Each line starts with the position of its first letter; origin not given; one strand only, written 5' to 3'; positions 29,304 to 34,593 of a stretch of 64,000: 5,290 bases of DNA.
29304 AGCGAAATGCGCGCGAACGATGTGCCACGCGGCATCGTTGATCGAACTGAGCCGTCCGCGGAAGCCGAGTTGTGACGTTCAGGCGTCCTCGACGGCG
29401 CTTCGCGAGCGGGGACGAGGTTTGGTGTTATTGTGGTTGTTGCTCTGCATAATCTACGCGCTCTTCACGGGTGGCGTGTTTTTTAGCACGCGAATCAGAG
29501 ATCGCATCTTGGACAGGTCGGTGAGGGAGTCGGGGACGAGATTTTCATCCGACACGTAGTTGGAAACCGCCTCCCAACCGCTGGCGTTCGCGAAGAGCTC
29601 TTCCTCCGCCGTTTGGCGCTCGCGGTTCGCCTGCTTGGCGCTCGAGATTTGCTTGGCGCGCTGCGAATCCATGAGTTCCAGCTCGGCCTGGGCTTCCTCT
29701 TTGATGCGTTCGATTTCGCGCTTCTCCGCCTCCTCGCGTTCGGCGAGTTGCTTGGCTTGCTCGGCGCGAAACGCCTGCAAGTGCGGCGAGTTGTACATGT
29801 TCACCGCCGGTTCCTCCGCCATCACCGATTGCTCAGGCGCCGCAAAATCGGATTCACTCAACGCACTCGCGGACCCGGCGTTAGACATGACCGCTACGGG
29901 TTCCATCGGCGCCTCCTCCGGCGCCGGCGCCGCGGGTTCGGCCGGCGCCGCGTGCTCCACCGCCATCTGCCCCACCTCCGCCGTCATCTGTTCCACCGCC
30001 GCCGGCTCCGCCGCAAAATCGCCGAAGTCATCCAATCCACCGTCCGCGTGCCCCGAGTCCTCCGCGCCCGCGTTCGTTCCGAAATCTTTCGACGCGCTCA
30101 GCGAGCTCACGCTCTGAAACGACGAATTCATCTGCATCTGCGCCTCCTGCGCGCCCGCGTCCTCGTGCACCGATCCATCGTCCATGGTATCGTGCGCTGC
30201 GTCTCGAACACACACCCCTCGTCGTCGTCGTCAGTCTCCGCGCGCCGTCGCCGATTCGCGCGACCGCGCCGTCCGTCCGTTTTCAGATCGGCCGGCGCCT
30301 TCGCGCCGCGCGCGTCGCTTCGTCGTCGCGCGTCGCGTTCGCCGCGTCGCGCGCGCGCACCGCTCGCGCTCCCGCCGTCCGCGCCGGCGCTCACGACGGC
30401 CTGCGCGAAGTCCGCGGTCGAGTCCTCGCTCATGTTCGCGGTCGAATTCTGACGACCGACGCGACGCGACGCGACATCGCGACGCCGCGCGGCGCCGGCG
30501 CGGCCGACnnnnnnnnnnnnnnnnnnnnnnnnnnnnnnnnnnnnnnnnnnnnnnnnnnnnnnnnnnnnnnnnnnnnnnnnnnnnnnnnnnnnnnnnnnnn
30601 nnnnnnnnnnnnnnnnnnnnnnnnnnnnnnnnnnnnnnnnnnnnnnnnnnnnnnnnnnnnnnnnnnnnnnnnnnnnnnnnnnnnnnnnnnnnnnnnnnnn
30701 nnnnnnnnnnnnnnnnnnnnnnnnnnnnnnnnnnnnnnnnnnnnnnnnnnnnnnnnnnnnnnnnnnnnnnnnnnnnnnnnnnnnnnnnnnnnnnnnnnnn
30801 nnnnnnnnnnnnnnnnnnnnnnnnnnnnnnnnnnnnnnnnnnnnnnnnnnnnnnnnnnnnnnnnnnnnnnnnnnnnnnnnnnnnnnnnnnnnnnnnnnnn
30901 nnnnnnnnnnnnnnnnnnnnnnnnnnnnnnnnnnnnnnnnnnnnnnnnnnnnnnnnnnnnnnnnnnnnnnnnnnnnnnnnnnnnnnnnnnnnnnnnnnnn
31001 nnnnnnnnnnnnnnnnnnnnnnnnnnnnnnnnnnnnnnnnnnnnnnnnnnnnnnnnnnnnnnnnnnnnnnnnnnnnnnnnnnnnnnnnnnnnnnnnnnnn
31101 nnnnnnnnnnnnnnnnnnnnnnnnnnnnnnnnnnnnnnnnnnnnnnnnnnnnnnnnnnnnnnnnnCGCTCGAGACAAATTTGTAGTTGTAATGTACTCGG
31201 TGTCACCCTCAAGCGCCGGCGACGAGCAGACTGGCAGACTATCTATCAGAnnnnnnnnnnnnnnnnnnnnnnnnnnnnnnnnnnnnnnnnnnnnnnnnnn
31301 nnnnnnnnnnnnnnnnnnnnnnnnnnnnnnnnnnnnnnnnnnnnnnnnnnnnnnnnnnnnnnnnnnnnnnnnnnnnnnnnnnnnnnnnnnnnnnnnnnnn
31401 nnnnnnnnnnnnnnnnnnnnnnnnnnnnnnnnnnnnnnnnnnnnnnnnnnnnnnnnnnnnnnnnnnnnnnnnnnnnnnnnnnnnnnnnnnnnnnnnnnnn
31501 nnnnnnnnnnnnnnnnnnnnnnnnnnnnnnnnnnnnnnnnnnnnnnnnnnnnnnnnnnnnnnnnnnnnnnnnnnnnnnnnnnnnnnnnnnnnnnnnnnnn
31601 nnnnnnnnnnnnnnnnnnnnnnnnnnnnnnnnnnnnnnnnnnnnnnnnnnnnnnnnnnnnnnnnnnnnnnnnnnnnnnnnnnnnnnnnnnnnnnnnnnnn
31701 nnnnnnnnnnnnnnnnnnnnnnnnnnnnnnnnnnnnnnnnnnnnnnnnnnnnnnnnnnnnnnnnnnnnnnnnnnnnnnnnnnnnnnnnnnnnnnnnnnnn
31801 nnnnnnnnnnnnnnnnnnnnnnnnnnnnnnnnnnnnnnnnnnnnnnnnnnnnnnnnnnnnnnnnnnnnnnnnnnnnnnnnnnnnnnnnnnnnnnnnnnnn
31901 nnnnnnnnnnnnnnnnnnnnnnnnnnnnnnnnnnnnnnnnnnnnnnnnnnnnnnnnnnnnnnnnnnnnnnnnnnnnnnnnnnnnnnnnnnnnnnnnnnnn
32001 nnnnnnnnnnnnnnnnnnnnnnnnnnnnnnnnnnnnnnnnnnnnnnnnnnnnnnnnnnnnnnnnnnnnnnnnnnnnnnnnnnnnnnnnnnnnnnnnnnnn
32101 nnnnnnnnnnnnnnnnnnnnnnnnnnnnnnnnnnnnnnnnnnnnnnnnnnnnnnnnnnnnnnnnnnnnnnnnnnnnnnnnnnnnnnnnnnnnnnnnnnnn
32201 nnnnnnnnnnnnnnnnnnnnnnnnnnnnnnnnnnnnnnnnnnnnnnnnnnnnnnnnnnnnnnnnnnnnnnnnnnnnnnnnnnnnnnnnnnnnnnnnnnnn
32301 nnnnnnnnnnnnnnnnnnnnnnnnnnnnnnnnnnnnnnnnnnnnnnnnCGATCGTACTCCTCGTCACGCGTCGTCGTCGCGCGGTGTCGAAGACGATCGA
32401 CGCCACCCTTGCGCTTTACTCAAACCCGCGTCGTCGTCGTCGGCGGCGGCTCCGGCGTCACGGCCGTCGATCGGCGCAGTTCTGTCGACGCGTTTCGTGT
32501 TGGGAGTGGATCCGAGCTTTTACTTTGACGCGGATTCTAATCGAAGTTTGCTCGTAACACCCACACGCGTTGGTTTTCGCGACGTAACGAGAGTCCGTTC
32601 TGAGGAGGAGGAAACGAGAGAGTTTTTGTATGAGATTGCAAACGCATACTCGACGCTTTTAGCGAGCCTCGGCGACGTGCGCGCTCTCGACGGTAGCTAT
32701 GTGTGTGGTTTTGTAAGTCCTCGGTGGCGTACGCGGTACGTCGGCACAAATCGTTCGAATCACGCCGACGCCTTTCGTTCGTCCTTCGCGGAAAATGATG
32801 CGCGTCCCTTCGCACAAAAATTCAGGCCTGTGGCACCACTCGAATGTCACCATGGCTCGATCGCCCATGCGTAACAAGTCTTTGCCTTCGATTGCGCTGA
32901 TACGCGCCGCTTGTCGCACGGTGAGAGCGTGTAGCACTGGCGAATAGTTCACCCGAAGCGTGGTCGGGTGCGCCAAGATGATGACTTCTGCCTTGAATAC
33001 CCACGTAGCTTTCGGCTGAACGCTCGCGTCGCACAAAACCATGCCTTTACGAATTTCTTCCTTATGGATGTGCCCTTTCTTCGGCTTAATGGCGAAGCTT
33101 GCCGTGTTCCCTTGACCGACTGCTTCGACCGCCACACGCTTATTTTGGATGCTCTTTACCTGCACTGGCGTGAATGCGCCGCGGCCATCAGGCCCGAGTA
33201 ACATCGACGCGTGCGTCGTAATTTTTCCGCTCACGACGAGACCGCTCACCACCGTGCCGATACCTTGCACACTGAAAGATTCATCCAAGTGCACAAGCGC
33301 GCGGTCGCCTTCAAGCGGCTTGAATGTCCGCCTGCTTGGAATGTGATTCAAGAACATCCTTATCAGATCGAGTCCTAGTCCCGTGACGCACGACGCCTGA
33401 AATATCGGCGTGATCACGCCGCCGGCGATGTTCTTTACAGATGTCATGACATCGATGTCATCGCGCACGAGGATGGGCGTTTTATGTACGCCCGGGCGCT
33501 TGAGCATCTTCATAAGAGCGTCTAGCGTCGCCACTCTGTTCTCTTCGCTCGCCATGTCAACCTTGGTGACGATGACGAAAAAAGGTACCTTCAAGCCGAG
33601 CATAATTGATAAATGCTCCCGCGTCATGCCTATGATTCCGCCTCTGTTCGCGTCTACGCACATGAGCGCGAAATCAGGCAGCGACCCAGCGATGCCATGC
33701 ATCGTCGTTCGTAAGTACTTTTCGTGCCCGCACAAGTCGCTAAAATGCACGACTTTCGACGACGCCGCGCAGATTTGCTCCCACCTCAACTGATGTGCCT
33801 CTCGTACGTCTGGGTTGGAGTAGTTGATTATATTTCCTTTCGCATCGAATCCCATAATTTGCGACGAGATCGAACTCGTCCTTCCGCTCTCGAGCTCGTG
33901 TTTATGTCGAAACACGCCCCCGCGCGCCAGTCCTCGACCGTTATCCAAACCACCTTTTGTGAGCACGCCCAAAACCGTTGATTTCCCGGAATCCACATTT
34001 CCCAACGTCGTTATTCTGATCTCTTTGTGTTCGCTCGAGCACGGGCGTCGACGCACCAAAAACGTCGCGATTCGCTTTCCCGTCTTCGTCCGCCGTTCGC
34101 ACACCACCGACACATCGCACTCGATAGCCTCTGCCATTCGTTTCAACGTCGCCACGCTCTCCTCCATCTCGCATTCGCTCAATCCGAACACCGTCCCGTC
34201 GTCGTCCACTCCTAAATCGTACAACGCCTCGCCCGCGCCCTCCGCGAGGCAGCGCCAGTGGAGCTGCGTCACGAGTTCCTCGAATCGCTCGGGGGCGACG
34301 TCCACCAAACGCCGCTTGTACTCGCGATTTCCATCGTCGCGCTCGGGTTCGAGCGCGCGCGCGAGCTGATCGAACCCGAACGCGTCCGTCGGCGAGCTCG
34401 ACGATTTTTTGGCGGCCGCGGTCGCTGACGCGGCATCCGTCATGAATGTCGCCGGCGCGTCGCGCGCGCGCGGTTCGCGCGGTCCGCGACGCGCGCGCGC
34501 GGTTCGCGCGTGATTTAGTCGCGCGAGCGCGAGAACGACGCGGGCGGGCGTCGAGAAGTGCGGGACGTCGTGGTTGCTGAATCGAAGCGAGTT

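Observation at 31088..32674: A 73-bp coding segment of the VPS28 C-terminus is duplicated 1.5 kb downstream, where its reverse strand supplies the last codons and stop of GTPBP1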

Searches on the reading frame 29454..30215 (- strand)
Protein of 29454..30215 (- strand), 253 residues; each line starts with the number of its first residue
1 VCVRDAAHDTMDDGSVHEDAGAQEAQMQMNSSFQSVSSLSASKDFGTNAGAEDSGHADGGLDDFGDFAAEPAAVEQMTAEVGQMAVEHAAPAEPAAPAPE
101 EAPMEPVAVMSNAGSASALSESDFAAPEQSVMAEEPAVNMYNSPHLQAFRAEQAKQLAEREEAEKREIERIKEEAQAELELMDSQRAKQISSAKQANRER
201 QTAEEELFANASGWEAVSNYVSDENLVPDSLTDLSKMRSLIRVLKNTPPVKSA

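Call 5: search_protein_families(library=pfam, proteins=[window:29454-30215:-], max_evalue=0.01)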
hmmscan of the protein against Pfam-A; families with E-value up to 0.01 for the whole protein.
window:29454-30215:- (253 aa): 1 family
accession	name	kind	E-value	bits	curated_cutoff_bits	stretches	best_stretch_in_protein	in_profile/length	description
PF01086.22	Clathrin_lg_ch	-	8.7e-07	29.5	22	1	124-247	89-215/222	Clathrin light chain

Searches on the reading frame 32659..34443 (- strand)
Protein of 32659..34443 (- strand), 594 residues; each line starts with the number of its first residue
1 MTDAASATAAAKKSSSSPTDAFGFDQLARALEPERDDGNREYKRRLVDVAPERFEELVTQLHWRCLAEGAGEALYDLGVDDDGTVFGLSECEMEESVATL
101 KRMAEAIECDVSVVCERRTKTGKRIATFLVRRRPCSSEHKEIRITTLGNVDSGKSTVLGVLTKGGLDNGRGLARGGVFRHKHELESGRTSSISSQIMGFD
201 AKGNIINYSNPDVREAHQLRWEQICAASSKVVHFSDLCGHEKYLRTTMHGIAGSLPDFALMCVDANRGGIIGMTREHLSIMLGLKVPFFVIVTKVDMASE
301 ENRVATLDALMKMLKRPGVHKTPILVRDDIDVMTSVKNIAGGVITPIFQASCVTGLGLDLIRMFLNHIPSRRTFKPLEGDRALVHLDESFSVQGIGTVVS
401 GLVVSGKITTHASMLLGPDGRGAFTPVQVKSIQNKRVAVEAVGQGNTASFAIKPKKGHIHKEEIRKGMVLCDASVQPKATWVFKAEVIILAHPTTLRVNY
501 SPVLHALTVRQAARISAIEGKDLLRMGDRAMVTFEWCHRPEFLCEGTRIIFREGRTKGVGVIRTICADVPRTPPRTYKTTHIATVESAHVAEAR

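Call 5: search_protein_families(library=pfam, proteins=[window:32659-34443:-], max_evalue=0.01)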
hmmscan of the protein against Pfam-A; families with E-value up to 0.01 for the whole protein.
window:32659-34443:- (594 aa): 4 families
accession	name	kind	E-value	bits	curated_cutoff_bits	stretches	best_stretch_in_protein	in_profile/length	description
PF00009.33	GTP_EFTU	-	1.4e-20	74.1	26.5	1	142-370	4-188/188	Elongation factor Tu GTP binding domain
PF03143.23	GTP_EFTU_D3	-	7.8e-07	29.8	27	1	478-565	3-105/106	Elongation factor Tu C-terminal domain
PF22594.2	GTP-eEF1A_C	-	0.00071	20.4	27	1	483-519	2-38/101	GTP-eEF1A C-terminal domain-like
PF03144.31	GTP_EFTU_D2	-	0.0016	19.3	30.3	1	396-471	1-73/73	Elongation factor Tu domain 2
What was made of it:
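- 32659..34443 (-): GTPBP1-type GTPase coding sequence (594 aa). Its last four codons and stop (32659-32673) are new and come from copy 2. Pfam GTP_EFTU, D2 and D3 (call 5).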

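Call 44: search_solved_structures(query=window:32659-34443:-, max_evalue=1e-20)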
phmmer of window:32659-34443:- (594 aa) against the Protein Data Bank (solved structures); distinct sequences matched with E-value up to 1e-20: 1.
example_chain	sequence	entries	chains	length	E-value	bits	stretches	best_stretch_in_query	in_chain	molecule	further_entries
9ypg_jj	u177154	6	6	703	3.6e-150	504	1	8-573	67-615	GTP-binding protein 1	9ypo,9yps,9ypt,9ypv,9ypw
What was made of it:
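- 32659..34443 (-): PDB 'GTP-binding protein 1', E=3.6e-150 (call 44).
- Checked: 32659-34443(-) is a GTPBP1-type GTPase (GTP_EFTU domains, call 5; PDB 'GTP-binding protein 1' 9ypg, E=3.6e-150, call 44).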
